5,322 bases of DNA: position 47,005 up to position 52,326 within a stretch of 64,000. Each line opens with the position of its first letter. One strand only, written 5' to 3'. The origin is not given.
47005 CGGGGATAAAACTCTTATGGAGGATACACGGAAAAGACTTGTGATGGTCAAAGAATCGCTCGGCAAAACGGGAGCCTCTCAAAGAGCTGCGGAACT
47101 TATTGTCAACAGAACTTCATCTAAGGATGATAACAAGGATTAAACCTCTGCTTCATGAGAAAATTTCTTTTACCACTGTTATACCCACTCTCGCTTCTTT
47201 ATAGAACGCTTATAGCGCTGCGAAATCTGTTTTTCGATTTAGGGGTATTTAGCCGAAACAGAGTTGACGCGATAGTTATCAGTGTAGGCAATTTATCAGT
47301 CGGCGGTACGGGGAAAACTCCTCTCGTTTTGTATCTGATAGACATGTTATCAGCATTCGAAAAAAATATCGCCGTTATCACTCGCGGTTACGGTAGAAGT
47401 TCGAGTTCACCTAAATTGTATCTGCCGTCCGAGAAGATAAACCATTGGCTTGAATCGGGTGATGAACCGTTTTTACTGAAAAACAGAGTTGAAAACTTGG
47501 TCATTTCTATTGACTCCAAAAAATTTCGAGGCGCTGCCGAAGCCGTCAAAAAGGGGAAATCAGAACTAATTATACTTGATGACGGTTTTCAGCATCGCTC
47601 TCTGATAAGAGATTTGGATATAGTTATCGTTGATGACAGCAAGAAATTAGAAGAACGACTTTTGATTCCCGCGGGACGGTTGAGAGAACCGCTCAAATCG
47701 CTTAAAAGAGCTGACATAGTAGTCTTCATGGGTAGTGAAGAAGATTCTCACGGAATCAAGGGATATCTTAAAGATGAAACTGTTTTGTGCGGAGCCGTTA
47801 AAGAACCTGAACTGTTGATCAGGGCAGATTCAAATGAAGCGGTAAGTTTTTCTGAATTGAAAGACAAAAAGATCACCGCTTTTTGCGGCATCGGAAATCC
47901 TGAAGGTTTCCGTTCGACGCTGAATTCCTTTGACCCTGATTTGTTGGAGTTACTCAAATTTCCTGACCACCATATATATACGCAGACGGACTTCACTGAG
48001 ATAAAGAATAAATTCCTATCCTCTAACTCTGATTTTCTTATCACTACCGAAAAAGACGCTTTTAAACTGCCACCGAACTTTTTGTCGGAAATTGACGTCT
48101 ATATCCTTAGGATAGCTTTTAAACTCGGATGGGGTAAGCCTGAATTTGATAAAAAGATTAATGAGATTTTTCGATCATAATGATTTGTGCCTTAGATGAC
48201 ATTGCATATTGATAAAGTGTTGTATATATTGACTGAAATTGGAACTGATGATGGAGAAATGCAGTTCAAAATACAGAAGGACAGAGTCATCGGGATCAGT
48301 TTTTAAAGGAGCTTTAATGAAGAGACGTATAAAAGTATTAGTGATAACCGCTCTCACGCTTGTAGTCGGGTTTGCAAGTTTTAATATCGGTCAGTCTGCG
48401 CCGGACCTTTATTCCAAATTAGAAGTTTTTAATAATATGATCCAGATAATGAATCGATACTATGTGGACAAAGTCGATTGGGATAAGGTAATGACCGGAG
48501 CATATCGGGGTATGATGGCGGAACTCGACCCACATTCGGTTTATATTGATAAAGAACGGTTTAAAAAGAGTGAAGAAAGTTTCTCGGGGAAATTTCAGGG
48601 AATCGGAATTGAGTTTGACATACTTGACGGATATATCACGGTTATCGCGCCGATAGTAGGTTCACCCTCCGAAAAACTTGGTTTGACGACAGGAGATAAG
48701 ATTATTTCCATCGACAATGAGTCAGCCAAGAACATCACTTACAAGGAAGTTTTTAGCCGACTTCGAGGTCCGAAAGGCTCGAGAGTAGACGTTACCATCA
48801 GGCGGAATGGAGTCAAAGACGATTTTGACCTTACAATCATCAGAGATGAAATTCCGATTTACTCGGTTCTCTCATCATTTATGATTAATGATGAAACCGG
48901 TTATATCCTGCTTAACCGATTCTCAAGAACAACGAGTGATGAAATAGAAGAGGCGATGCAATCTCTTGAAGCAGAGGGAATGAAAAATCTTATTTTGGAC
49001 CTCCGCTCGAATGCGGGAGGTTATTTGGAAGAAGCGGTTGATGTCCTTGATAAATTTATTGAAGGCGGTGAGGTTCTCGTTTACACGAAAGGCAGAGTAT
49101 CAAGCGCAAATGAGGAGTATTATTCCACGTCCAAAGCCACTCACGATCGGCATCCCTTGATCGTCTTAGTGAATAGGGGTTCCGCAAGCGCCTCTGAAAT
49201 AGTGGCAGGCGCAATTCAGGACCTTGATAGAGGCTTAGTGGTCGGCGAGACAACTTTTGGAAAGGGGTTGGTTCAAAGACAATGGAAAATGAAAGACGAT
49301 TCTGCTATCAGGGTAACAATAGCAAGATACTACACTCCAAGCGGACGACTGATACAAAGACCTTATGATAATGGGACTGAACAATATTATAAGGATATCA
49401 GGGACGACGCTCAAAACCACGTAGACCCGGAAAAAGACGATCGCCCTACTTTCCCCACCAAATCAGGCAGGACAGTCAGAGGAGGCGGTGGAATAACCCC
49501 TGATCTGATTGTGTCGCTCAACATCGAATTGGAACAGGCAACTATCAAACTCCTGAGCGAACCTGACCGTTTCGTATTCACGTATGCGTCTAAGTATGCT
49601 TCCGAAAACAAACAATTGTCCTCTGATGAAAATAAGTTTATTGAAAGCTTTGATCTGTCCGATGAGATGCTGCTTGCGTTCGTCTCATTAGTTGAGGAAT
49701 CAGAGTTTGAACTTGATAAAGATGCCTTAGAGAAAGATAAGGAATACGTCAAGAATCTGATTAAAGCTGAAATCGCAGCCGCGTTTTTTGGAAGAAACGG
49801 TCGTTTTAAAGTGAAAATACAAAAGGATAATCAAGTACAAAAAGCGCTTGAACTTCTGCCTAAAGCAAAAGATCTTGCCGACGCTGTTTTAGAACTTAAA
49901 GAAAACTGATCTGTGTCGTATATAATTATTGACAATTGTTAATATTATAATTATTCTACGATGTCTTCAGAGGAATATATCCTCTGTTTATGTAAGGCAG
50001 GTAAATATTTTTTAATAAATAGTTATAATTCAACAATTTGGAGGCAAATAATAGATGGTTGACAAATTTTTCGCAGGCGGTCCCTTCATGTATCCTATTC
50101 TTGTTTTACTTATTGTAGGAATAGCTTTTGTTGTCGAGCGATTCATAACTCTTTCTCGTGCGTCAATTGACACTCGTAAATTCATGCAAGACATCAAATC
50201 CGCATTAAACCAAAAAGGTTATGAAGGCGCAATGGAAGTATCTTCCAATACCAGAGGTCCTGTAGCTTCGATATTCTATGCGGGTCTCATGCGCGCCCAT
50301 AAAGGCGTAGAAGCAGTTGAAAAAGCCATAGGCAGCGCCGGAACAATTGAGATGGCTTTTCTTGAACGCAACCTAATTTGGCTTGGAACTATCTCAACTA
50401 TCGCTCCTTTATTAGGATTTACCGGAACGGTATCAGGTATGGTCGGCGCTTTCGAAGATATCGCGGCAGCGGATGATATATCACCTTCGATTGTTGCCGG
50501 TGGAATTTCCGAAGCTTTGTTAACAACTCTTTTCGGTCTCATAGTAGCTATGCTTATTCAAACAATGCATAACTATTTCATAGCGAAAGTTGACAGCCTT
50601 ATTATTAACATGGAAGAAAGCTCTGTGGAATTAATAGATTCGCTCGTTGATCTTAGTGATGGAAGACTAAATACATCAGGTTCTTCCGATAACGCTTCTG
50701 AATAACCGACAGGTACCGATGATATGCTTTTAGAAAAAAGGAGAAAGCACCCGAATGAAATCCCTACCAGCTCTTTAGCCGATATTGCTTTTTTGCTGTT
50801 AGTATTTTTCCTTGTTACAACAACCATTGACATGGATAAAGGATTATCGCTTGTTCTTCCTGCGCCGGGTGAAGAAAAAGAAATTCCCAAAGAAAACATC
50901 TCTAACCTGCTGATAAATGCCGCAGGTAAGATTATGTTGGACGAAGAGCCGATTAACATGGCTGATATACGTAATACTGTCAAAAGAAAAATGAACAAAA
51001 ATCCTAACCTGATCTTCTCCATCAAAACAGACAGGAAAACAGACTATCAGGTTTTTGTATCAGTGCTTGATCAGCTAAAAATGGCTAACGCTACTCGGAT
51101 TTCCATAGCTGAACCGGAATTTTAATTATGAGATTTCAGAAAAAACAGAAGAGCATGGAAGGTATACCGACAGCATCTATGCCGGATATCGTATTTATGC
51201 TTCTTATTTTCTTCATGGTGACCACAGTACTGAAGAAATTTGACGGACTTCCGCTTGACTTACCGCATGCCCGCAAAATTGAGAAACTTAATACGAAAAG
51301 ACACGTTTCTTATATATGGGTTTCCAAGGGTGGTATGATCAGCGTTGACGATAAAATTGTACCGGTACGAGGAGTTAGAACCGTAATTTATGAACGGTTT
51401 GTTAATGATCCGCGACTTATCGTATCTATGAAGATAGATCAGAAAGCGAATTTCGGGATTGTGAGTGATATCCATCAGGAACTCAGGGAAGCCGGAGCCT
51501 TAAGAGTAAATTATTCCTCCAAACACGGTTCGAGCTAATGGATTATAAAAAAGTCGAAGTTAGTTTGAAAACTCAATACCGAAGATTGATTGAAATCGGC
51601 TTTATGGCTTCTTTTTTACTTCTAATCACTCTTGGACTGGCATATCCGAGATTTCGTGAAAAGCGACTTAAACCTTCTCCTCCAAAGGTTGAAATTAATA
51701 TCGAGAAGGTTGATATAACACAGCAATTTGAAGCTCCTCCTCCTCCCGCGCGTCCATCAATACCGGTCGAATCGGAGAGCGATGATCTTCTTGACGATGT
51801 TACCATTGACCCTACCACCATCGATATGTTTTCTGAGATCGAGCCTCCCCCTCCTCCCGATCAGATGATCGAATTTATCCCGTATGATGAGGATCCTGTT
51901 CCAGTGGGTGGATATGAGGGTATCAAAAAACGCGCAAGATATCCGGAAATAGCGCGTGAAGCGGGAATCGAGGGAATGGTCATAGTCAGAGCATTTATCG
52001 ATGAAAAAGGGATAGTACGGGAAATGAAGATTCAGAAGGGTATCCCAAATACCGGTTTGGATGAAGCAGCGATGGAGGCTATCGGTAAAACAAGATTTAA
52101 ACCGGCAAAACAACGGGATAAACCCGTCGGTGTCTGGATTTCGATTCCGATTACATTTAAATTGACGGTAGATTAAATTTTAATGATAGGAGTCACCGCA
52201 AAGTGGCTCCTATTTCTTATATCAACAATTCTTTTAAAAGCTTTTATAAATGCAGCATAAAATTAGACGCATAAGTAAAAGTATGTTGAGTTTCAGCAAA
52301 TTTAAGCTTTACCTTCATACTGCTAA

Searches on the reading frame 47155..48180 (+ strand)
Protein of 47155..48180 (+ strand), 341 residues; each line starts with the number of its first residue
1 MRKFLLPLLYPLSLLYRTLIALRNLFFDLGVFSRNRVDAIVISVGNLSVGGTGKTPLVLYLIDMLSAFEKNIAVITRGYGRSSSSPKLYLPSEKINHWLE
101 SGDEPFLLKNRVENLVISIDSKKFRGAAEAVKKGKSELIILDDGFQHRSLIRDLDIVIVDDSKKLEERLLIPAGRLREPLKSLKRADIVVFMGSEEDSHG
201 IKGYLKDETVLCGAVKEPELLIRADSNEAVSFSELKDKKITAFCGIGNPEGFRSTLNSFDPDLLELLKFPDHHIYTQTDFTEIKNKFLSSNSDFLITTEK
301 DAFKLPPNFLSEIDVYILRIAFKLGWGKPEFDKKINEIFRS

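Call 59: search_protein_families(library=pfam, proteins=[window:47155-48180:+], max_evalue=0.0001)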
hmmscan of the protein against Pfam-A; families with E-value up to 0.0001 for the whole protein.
window:47155-48180:+ (341 aa): 1 family
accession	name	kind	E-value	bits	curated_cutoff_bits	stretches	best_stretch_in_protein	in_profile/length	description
PF02606.20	LpxK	-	2e-87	293.8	27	1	7-338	3-326/328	Tetraacyldisaccharide-1-P 4'-kinase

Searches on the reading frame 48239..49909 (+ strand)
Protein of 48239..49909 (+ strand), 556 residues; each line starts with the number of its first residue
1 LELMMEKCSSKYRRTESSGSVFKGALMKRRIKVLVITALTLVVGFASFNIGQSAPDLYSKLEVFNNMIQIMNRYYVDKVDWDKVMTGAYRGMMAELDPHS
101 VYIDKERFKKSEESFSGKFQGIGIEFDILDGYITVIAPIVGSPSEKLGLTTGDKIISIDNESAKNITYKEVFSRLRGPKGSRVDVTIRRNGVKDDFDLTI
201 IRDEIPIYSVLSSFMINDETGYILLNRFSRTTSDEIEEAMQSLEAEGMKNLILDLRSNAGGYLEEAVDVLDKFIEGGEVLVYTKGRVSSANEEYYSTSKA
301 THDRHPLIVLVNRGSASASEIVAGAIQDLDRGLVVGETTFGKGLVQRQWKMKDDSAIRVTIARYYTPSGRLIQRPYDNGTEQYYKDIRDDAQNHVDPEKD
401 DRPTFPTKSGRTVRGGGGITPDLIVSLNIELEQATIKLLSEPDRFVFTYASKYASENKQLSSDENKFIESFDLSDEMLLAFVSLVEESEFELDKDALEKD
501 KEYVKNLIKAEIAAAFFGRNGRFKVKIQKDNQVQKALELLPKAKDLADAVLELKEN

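Call 59: search_protein_families(library=pfam, proteins=[window:48239-49909:+], max_evalue=0.0001)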
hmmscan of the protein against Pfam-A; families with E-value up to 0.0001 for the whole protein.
window:48239-49909:+ (556 aa): 5 families
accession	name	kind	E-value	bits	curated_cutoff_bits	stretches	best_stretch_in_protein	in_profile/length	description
PF03572.23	Peptidase_S41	-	4.2e-51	173.2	24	1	220-374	2-156/165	Peptidase family S41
PF17820.7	PDZ_6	-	3.3e-09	36.8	27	1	137-189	4-54/54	PDZ domain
PF22694.1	CtpB_N-like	-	2.6e-08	34.6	27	1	59-106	36-84/85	Activating protease CtpB N-terminal domain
PF13180.12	PDZ_2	-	7.7e-08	33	27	1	121-199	2-79/80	PDZ domain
PF00595.29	PDZ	-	1.2e-06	29.3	23.2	1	130-187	24-80/81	PDZ domain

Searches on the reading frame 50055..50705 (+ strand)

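Call 59: search_protein_families(library=pfam, proteins=[window:50055-50705:+], max_evalue=0.0001)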
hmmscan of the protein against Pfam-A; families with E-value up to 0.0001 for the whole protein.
window:50055-50705:+ (216 aa): 1 family
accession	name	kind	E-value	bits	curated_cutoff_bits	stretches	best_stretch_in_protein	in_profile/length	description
PF01618.21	MotA_ExbB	-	1.5e-27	96.3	22.9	1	67-187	3-126/127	MotA/TolQ/ExbB proton channel family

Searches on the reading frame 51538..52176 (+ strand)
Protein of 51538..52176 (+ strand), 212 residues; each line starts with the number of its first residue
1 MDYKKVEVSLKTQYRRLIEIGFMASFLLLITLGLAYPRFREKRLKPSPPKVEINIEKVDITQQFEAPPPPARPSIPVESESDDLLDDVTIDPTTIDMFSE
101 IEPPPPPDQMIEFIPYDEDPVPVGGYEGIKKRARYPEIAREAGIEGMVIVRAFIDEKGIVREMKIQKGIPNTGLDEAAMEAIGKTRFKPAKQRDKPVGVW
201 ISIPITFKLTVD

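Call 59: search_protein_families(library=pfam, proteins=[window:51538-52176:+], max_evalue=0.0001)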
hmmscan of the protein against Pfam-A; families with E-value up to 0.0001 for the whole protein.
window:51538-52176:+ (212 aa): 1 family
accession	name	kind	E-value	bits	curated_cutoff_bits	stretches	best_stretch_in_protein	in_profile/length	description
PF03544.19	TonB_C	-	2.3e-20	73.3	24.6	1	133-209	3-79/79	Gram-negative bacterial TonB protein C-terminal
